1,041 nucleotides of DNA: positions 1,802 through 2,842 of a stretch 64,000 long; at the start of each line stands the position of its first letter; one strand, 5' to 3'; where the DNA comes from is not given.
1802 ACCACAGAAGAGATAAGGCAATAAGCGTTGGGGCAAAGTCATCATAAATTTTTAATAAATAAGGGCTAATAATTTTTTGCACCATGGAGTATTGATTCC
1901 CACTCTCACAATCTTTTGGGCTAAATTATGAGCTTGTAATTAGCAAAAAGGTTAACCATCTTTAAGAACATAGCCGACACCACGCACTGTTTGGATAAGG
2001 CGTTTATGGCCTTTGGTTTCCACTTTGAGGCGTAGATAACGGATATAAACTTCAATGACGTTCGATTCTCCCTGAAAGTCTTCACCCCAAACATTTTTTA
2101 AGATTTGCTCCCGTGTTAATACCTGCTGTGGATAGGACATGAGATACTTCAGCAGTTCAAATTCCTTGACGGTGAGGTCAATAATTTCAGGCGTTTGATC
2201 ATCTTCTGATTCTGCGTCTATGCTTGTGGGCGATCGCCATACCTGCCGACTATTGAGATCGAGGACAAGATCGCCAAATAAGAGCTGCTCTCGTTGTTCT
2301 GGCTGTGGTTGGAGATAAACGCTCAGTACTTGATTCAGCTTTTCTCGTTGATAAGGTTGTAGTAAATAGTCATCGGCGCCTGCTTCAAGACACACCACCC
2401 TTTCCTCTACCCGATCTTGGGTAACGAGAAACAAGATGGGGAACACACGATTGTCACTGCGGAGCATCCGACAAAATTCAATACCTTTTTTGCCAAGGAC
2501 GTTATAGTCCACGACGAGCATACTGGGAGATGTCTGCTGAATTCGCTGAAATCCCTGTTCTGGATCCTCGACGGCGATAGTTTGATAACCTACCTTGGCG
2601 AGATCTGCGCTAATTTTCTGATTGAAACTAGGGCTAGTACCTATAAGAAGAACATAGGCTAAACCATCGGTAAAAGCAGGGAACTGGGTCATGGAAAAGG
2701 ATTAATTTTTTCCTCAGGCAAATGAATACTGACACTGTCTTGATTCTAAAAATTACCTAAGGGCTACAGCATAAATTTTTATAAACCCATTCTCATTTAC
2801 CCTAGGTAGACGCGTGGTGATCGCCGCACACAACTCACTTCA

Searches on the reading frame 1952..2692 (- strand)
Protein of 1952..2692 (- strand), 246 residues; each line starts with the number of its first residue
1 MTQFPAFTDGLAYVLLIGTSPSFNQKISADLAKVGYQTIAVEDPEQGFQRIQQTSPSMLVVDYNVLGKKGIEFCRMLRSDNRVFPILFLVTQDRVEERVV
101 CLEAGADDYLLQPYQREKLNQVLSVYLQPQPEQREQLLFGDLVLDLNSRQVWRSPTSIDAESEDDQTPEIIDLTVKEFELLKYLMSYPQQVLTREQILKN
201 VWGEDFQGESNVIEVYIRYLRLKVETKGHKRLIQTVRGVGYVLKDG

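Call 75: search_protein_families(library=pfam, proteins=[window:1952-2692:-])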
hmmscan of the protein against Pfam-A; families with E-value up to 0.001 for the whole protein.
window:1952-2692:- (246 aa): 3 families
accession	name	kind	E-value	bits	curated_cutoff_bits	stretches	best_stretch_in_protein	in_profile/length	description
PF00486.34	Trans_reg_C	-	2.8e-28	98.3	26.2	1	171-243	4-77/77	Transcriptional regulatory protein, C terminal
PF00072.30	Response_reg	-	5.1e-15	56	30.2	1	14-123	1-110/111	Response regulator receiver domain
PF21895.1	MTHFR_C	-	0.00069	19.5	27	0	179-231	56-107/301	MTHFR, SAM-binding regulatory domain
